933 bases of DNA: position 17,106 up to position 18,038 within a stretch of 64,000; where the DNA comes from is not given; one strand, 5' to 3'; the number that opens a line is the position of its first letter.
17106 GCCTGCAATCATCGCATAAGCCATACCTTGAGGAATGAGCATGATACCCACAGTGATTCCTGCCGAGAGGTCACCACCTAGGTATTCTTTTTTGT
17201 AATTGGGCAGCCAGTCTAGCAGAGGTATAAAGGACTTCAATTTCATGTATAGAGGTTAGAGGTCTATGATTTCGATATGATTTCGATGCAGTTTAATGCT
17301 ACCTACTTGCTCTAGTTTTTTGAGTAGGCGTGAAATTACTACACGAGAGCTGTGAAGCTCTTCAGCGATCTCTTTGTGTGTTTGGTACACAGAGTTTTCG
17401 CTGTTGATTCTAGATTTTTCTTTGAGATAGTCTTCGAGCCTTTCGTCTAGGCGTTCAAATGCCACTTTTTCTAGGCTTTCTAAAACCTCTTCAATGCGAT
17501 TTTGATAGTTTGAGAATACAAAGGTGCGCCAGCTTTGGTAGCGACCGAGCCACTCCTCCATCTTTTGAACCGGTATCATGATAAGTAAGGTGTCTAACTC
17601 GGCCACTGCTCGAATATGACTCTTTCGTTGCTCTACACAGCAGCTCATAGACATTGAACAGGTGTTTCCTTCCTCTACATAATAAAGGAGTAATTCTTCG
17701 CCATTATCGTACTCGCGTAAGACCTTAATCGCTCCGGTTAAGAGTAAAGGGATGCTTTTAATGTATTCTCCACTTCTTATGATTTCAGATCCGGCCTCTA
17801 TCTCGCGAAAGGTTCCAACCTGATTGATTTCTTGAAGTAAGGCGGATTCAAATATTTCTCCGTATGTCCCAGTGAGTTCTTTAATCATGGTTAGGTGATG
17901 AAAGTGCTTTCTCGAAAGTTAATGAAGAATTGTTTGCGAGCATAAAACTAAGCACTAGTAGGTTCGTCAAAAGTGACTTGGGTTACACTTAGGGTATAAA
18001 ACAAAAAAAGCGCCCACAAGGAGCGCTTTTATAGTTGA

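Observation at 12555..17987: Four GTnAC-N4-GTTAC dyads, one per promoter region of the sulfur locus, each at a class II-like distance from a -7 box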

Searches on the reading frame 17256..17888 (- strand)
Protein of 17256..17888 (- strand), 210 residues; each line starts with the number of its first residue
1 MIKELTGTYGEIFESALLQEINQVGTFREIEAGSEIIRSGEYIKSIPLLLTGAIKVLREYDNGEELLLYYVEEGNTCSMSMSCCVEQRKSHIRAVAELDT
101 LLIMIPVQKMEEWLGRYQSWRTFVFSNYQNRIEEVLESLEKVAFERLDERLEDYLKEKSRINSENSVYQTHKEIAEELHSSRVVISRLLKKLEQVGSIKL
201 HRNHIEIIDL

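Call 4: search_protein_families(library=pfam, proteins=[window:17256-17888:-])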
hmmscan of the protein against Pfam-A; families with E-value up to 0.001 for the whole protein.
window:17256-17888:- (210 aa): 2 families
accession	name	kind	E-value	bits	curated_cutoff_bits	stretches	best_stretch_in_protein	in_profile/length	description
PF00027.35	cNMP_binding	-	1.7e-08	34.7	27.5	1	28-116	2-88/89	Cyclic nucleotide-binding domain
PF13545.12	HTH_Crp_2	-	7.8e-08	32.6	27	1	165-210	19-64/70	Crp-like helix-turn-helix domain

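Call 7: search_solved_structures(query=window:17256-17888:-, max_evalue=0.01, show_alignments=2)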
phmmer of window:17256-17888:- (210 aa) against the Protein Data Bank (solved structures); distinct sequences matched with E-value up to 0.01: 34.
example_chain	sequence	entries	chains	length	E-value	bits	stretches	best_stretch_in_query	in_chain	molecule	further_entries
3dv8_A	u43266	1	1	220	8.2e-16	61.6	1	36-209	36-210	transcriptional regulator, Crp/Fnr family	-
2xgx_A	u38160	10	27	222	1.2e-10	44.7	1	28-207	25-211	GLOBAL NITROGEN REGULATOR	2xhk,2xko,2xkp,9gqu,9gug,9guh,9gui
8h3v_X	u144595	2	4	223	2.6e-08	37.1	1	31-206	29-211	NtcA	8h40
3la2_A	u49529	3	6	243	3.4e-08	36.7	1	31-206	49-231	Global nitrogen regulator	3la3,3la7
3e5u_C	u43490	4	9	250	0.00016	24.8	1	15-75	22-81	Cyclic nucleotide-binding protein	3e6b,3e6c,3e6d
2h6b_A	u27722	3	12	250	0.00017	24.7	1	15-75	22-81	ChloroPhenol Reduction gene K | Cyclic nucleotide-binding protein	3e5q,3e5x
7ff8_A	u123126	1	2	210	0.0002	24.4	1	29-199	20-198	cAMP-activated global transcriptional regulator Vfr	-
6dt4_A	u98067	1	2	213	0.00021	24.4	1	32-205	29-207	Cyclic AMP receptor protein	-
3qop_A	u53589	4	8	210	0.00034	23.7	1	32-205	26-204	Catabolite gene activator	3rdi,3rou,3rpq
1i6x_A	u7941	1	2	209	0.00035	23.6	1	32-205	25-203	CATABOLITE GENE ACTIVATOR PROTEIN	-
2oz6_A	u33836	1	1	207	0.00036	23.6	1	29-199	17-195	Virulence Factor Regulator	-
7ff9_A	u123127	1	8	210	0.00038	23.5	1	29-199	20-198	cAMP-activated global transcriptional regulator Vfr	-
1o5l_A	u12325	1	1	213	0.00038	23.5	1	33-208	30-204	transcriptional regulator, crp family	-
7few_A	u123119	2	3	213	0.0004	23.5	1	29-199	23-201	cAMP-activated global transcriptional regulator Vfr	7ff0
4bh9_A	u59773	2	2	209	0.00044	23.3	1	32-205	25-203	cAMP-activated global transcriptional regulator CRP | CAMP RECEPTOR PROTEIN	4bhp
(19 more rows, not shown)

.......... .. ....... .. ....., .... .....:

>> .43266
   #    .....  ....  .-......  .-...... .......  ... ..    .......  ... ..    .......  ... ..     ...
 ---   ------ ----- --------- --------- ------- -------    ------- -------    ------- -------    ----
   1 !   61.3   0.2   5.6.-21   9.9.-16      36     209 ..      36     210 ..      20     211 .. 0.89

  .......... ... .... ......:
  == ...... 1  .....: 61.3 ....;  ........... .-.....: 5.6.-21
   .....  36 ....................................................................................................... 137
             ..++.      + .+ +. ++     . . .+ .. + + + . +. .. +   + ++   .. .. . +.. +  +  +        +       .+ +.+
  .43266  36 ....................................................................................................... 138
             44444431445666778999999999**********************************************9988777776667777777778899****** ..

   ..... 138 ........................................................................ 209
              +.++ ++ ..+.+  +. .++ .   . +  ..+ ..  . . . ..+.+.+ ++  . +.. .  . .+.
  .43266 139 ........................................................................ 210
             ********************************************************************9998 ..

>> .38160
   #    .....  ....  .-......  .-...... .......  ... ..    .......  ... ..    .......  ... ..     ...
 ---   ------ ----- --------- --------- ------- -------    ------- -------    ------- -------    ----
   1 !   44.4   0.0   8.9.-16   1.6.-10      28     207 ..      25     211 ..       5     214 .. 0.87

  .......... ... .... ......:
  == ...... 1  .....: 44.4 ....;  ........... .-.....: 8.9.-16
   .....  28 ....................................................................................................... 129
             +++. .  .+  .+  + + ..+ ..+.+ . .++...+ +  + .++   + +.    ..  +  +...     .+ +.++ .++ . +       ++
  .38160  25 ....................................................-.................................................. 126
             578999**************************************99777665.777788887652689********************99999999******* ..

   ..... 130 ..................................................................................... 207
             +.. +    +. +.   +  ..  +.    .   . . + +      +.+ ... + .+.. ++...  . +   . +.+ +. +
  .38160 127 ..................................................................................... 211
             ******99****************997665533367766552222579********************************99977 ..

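Call 12: find_homologous_proteins(query=window:17256-17888:-, max_evalue=1e-10)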
Query window:17256-17888:- (210 aa): 7385 proteins with E <= 1e-10 among 7687 candidates; the best 120 are listed.
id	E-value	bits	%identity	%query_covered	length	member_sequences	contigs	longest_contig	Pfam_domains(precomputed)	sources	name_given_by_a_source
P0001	8.6e-129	445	100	100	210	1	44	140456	PF13545.13,PF00027.36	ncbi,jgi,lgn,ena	jgi:CRP/FNR family transcriptional regulator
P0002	4.1e-128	443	100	100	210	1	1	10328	PF13545.13,PF00027.36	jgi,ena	jgi:CRP/FNR family transcriptional regulator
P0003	5.1e-128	442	100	100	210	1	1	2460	PF13545.13,PF00027.36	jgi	jgi:CRP/FNR family transcriptional regulator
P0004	6.4e-128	442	100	100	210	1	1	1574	PF13545.13,PF00027.36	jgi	jgi:CRP/FNR family transcriptional regulator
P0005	1.4e-127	441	100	100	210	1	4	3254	PF13545.13,PF00027.36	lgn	-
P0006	2.7e-127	440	99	100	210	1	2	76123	PF13545.13,PF00027.36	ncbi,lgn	ncbi:MAG: Crp/Fnr family transcriptional regulator [Flavobacteriaceae bacterium]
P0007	3.8e-127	439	99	100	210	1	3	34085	PF13545.13,PF00027.36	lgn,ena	-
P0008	5.1e-127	439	99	100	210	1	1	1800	PF13545.13,PF00027.36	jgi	jgi:CRP/FNR family transcriptional regulator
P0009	7.4e-127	439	99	100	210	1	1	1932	PF13545.13,PF00027.36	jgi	jgi:CRP/FNR family transcriptional regulator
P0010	3.6e-126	436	99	100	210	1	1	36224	PF13545.13,PF00027.36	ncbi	-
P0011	4.2e-126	436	99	100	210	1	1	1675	PF13545.13,PF00027.36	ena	-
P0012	4.2e-126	436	98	100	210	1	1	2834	PF13545.13,PF00027.36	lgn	-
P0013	1.1e-125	435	98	100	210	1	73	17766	PF13545.13,PF00027.36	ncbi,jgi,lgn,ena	jgi:CRP/FNR family transcriptional regulator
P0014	2.0e-125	434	98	100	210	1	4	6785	PF13545.13,PF00027.36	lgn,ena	-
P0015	2.0e-123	427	97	100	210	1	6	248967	PF13545.13,PF00027.36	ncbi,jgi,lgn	jgi:CRP/FNR family transcriptional regulator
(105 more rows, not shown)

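Call 14: find_related_loci(query=A1, collection=genome_contigs, flank=10000)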
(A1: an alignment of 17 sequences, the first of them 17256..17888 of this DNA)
Query A1 (210 aa) in genome_contigs; peptide patterns used: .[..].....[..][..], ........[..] (x = any residue, [..] = any of these).
600 stretches matched a pattern (row limit reached: there are more); 574 encode a relative of the query (tblastn E <= 1e-3); the best 80 are kept; 80 distinct loci.
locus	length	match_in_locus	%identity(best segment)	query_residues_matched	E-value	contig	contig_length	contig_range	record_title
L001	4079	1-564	88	23-210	1e-113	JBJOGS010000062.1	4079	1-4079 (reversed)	MAG: Bacteroidota bacterium isolate sharkriverslough_2019_sw_WHONDRS-S19S_0042_B_bin.102 scaffold_1739976, whole genome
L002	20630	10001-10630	75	1-210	2e-109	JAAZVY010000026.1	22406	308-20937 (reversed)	MAG: Flavobacteriaceae bacterium isolate KhW_metabat.43 KhW_C348, whole genome shotgun sequence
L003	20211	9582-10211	75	1-210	5e-109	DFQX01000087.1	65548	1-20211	MAG TPA_asm: Flavobacteriaceae bacterium UBA3478 UBA3478_contig_255, whole genome shotgun sequence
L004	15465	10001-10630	74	1-210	1e-107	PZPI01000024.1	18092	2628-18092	MAG: Bacteroidetes bacterium isolate Sum29NL08_bin121 NODE_2168_length_18092_cov_5.33753, whole genome shotgun sequence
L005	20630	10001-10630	62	1-210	2e-91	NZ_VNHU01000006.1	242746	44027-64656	Aquimarina intermedia strain DSM 17527 Ga0131189_106, whole genome shotgun sequence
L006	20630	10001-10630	63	1-210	5e-91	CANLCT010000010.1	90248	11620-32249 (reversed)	uncultured Aquimarina sp. isolate 3-767-J.fasta genome assembly, contig: NODE_10, whole genome shotgun sequence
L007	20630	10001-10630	61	1-210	4e-90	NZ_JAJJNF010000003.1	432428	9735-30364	Mangrovimonas futianensis strain AS18 NODE_3_length_432428_cov_46.679781, whole genome shotgun sequence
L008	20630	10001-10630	62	1-210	7e-90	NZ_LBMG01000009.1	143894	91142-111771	Kordia jejudonensis strain SSK3-3 contig9, whole genome shotgun sequence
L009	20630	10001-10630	61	1-210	9e-90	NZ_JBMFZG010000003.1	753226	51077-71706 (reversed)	Maribacter sp. CXY002 C14_ctg03, whole genome shotgun sequence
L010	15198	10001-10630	61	1-210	2e-89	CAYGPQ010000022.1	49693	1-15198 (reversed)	MAG TPA_asm: uncultured Kordia sp. isolate ERP117304_co3_222 genome assembly, contig: NODE_1029_length_49693_cov_11.9611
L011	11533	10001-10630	61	1-210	1e-89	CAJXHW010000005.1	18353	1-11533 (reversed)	MAG TPA_asm: uncultured Kordia sp. isolate SRR3646399_bin.5_MetaBAT_v2.12.1_MAG genome assembly, contig: NODE_639_length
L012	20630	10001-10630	61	1-210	3e-89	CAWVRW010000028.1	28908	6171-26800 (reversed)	MAG TPA_asm: uncultured Formosa sp. isolate ERR3589586_binner13_28 genome assembly, contig: ERZ7462638.849, whole genome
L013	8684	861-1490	62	1-210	4e-89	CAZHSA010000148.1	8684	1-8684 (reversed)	MAG TPA_asm: uncultured Kordia sp. isolate SRP065251_co2_57 genome assembly, contig: NODE_7416_length_8684_cov_6.242786,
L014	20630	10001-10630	61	1-210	7e-89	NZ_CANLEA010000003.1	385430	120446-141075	Uncultured Kordia sp. isolate 2-867.fasta NODE_3, whole genome shotgun sequence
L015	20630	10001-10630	60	1-210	2e-88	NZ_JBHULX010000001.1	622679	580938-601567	Aquimarina hainanensis strain KCTC 42423 velvet_auto_105_1, whole genome shotgun sequence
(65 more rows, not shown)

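Call 34: search_protein_representatives(protein=window:17256-17888:-)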
Query: 210 residues. Proteins with E-value up to 0.001 (for the whole library): 3315; up to 1e-10: 1617; up to 1e-30: 197. The best 150 are listed.
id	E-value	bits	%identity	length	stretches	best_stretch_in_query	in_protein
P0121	5.6e-77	274.2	59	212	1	1-208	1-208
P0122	1.8e-72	259.5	55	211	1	4-208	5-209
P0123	7.1e-63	228.2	51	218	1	7-210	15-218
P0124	1.6e-62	227.1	51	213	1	3-208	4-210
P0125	1.8e-58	213.8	47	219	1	4-209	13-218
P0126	4.9e-57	209.2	45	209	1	4-209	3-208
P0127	4.5e-56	206.0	48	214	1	3-210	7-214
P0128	1.4e-55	204.4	51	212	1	13-208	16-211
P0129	5.1e-55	202.6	43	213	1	5-209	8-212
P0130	7.7e-52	192.2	46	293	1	9-209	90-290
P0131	7.3e-51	189.0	42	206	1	7-207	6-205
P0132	8.6e-51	188.8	46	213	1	10-208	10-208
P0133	2.3e-50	187.4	44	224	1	9-208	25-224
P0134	1.8e-49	184.5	45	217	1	4-205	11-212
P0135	6.1e-49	182.7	42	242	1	8-208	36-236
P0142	1.0e-46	175.5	44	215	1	12-207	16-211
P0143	1.6e-46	174.8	40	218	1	12-206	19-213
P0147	1.0e-45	172.2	40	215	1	4-209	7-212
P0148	2.0e-45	171.3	39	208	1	1-208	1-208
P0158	3.0e-44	167.5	40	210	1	8-207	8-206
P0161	4.0e-44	167.0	39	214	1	6-207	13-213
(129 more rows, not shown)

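Call 37: find_encoding_contigs(protein=P0129, flank=8000, max_places=2)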
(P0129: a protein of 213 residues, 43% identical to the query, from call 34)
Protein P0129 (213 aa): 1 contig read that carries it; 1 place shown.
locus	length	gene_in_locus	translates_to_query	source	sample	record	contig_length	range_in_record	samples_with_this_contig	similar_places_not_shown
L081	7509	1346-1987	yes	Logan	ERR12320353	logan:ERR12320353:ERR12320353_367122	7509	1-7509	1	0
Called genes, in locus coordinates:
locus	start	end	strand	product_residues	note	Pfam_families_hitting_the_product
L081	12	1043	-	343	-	PF00022:Actin (faint), PF06723:MreB_Mbl, PF00012:HSP70, PF14450:FtsA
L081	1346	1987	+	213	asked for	PF00027:cNMP_binding, PF13545:HTH_Crp_2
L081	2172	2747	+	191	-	PF11845:Tll0287-like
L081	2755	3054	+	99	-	PF02656:DUF202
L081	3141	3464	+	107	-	PF00581:Rhodanese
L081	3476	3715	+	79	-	-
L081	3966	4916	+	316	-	PF13354:Beta-lactamase2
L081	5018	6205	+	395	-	PF03150:CCP_MauG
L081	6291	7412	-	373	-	PF00202:Aminotran_3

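Call 38: find_encoding_contigs(protein=P0135, flank=8000, max_places=2)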
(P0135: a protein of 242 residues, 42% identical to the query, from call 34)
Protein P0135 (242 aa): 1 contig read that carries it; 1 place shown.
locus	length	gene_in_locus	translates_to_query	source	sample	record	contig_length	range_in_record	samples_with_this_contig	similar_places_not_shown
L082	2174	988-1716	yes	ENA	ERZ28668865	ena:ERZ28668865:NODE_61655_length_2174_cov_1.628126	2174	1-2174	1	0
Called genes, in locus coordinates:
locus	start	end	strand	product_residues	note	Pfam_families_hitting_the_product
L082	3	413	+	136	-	?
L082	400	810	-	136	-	-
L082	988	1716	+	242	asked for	PF00027:cNMP_binding, PF13545:HTH_Crp_2, PF00325:Crp (weak)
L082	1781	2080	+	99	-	PF00581:Rhodanese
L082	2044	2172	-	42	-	?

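Call 39: find_encoding_contigs(protein=P0143, flank=8000, max_places=2)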
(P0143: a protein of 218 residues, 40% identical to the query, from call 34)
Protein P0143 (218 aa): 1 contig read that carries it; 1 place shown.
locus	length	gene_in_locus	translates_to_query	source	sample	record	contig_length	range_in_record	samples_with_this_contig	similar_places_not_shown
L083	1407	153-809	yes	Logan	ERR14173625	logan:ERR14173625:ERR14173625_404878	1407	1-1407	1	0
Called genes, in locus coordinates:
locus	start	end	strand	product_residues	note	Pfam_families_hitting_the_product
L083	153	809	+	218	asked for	PF00027:cNMP_binding, PF13545:HTH_Crp_2, PF00325:Crp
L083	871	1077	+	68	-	PF19628:DUF6132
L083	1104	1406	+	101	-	?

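Call 40: find_encoding_contigs(protein=P0148, flank=8000, max_places=2)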
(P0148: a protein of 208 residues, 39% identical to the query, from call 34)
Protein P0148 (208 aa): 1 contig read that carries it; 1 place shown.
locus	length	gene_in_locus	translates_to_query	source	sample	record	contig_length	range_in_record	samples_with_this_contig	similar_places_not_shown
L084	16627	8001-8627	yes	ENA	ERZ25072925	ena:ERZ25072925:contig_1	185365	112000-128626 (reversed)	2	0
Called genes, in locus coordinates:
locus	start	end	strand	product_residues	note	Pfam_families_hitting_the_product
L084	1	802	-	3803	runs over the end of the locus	PF13585:CHU_C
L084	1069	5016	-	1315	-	-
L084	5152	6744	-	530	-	PF07676:PD40 (weak)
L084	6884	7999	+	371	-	PF11751:PorP_SprF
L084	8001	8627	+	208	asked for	PF00027:cNMP_binding, PF13545:HTH_Crp_2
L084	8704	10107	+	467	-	PF00753:Lactamase_B, PF00581:Rhodanese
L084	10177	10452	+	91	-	PF00581:Rhodanese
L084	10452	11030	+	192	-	PF05724:TPMT, PF08241:Methyltransf_11 (weak), PF08242:Methyltransf_12 (weak), PF13649:Methyltransf_25 (weak)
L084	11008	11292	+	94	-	PF00403:HMA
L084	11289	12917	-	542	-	PF19289:PmbA_TldD_3rd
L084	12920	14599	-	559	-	PF19289:PmbA_TldD_3rd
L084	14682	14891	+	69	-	-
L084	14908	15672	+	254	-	PF09359:VTC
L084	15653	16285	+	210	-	PF16316:DUF4956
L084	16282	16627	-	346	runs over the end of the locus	PF01266:DAO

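Call 41: find_encoding_contigs(protein=P0142, flank=8000, max_places=2)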
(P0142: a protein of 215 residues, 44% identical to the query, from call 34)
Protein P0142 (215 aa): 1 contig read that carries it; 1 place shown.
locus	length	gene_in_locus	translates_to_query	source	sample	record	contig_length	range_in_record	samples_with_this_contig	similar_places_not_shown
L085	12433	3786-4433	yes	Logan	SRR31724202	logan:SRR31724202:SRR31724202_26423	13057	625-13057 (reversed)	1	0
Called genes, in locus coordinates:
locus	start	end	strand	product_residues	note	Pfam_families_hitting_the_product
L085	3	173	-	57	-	?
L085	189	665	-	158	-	PF09828:ChrB_C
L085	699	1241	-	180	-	-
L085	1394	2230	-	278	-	PF09828:ChrB_C, PF00165:HTH_AraC (weak), PF12833:HTH_18, PF00165:HTH_AraC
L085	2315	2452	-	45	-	-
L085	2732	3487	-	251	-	PF00106:adh_short, PF08659:KR, PF13561:adh_short_C2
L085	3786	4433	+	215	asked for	PF00027:cNMP_binding, PF13545:HTH_Crp_2, PF00325:Crp (weak)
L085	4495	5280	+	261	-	PF01925:TauE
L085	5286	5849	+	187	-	PF04143:Sulf_transp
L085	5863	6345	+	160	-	PF20398:DUF6691 (weak), PF04143:Sulf_transp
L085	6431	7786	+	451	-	PF00753:Lactamase_B, PF00581:Rhodanese (faint)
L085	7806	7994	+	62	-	-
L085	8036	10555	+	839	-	PF00122:E1-E2_ATPase, PF00702:Hydrolase, PF13246:Cation_ATPase (faint), PF08282:Hydrolase_3 (faint), PF00689:Cation_ATPase_C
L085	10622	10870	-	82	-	-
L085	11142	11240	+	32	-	-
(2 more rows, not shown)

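Call 42: find_encoding_contigs(protein=P0161, flank=8000, max_places=2)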
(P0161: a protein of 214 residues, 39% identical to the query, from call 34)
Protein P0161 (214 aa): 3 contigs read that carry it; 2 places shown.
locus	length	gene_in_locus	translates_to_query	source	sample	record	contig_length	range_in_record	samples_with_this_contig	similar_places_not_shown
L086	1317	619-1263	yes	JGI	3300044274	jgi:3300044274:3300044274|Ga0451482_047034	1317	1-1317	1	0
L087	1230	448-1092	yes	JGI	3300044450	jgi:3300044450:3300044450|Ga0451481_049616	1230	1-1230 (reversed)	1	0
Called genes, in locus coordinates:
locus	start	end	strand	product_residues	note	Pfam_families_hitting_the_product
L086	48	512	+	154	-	-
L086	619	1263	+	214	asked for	PF13545:HTH_Crp_2, PF00325:Crp (weak)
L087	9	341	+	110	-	-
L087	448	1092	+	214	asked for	PF13545:HTH_Crp_2, PF00325:Crp (weak)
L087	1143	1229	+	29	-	?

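Call 56: predict_structure(alignment_id=A1)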
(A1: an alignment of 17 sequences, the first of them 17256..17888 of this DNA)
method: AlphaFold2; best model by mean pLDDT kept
length: 210 residues; sequences in the alignment: 17
mean_pLDDT: 54.3   pTM: 0.38
mean pLDDT of the five models: 54.3, 52.1, 49.8, 48.5, 46.7
residues with pLDDT >= 90: 8; 70-90: 51; 50-70: 36; < 50: 115
segments of 3 or more residues with pLDDT < 50: 1-27, 38-55, 63-92, 101-109, 119-144
pLDDT, mean of each block of 10 residues (from residue 1): 34 42 46 53 35 46 38 31 35 50 48 51 40 39 55 86 84 74 77 89 87
secondary structure, 60 per line:
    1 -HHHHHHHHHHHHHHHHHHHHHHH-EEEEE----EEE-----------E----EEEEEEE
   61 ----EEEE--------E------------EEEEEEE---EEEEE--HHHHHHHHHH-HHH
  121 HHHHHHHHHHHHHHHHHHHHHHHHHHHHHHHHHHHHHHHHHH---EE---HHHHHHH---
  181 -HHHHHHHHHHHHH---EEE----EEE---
elements in order: H2-24 E26-30 E35-37 E54-60 E65-68 E90-96 E100-104 H107-116 H118-162 H171-177 H182-194 E198-200 E205-207

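Call 60: search_protein_families(library=ncbifam, proteins=[window:17256-17888:-], max_evalue=0.00001)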
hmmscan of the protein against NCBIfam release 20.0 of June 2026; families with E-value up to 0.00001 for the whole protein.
window:17256-17888:- (210 aa): 2 families
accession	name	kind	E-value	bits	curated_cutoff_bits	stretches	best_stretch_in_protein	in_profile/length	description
TIGR03697.1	NtcA_cyano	equivalog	1.2e-11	44.7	244.95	1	36-209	4-184/193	global nitrogen regulator NtcA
NF008732.0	PRK11753.1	equivalog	1.4e-10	41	266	1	26-205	24-208/214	cAMP-activated global transcriptional regulator CRP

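Call 65: predict_structure(alignment_id=A2)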
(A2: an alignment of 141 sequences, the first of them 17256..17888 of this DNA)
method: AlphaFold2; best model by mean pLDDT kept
length: 210 residues; sequences in the alignment: 141
mean_pLDDT: 93.2   pTM: 0.68
mean pLDDT of the five models: 93.2, 93.1, 92.2, 91.9, 90.0
residues with pLDDT >= 90: 174; 70-90: 34; 50-70: 2; < 50: 0
segments of 3 or more residues with pLDDT < 50: none
pLDDT, mean of each block of 10 residues (from residue 1): 96 98 98 96 95 95 92 90 85 96 96 96 93 85 79 95 94 93 93 97 95
secondary structure, 60 per line:
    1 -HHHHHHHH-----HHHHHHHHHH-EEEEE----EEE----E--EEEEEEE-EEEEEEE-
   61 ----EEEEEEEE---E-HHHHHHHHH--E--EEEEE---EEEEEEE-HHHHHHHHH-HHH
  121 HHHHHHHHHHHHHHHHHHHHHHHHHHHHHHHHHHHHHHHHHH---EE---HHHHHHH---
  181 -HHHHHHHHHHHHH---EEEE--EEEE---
elements in order: H2-9 H15-24 E26-30 E35-37 E45-51 E53-59 E65-72 H78-86 E92-96 E100-106 H108-116 H118-162 H171-177 H182-194 E198-201 E204-207

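Call 69: fold_search(model_id=the predicted structure, library=pdb)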
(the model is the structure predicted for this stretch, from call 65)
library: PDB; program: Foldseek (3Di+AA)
matches with E <= 10: 1873; with E <= 0.001: 599
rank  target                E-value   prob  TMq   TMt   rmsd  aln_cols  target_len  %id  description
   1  3dv8                  2.3e-14  1.00  0.57  0.55  13.8       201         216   25  Crystal structure of a putative transcriptional regulator of the crp/fnr family (eubrec_1222) from eubacterium rectale a (released 2008-08-05)
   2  4ev0_D                7.1e-14  1.00  0.72  0.70   3.7       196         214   19  Crystal Structure of Thermus thermophilus Catabolite Activator Protein (released 2012-06-20)
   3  4ev0_A                8.5e-14  1.00  0.53  0.53   6.2       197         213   20  Crystal Structure of Thermus thermophilus Catabolite Activator Protein (released 2012-06-20)
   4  2xkp_C                4.5e-13  1.00  0.52  0.55  13.7       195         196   22  NtcA from Synechococcus elongatus: active and inactive (released 2010-08-18)
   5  6dt4_B                4.8e-13  1.00  0.55  0.58  11.8       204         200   19  1.8 Angstrom Resolution Crystal Structure of cAMP-Regulatory Protein from Yersinia pestis in Complex with cAMP (released 2018-06-27)
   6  9guk_A                7.2e-13  1.00  0.53  0.53  13.5       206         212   22  Crystal structure of transcription factor NtcA from Synechococcus elongatus in complex with its transcriptional co- ac (released 2025-03-12)
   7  4i0b_B                9.2e-13  1.00  0.56  0.59  12.7       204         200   18  structure of the mutant Catabolite gene activator protein H160L (released 2013-10-30)
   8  9guk_B                9.2e-13  1.00  0.54  0.53  13.4       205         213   22  Crystal structure of transcription factor NtcA from Synechococcus elongatus in complex with its transcriptional co- ac (released 2025-03-12)
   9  3dkw_A                9.2e-13  1.00  0.54  0.51   7.2       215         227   19  Crystal Structure of DNR from Pseudomonas aeruginosa. (released 2009-05-19)
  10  6dt4_A                9.7e-13  1.00  0.55  0.57  12.8       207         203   19  1.8 Angstrom Resolution Crystal Structure of cAMP-Regulatory Protein from Yersinia pestis in Complex with cAMP (released 2018-06-27)
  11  2xhk_A                9.7e-13  1.00  0.52  0.51  13.5       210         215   23  Crystal structure of transcription factor NtcA from Synechococcus elongatus bound to 2-oxoglutarate (released 2010-08-18)
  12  1zrf_A                1.0e-12  1.00  0.56  0.57  13.3       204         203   18  4 crystal structures of CAP-DNA with all base-pair substitutions at position 6, CAP-[6C;17G]ICAP38 DNA (released 2006-03-21)
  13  3qop_A                1.1e-12  1.00  0.56  0.59  12.6       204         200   18  Domain-domain flexibility leads to allostery within the camp receptor protein (CRP) (released 2012-04-04)
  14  1i5z_A                1.1e-12  1.00  0.56  0.59  12.8       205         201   18  STRUCTURE OF CRP-CAMP AT 1.9 A (released 2003-06-17)
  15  4cyd_A                1.1e-12  1.00  0.59  0.56  13.7       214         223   16  GlxR bound to cAMP (released 2014-12-17)
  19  2xhk_B                1.2e-12  1.00  0.53  0.51  13.5       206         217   23  Crystal structure of transcription factor NtcA from Synechococcus elongatus bound to 2-oxoglutarate (released 2010-08-18)
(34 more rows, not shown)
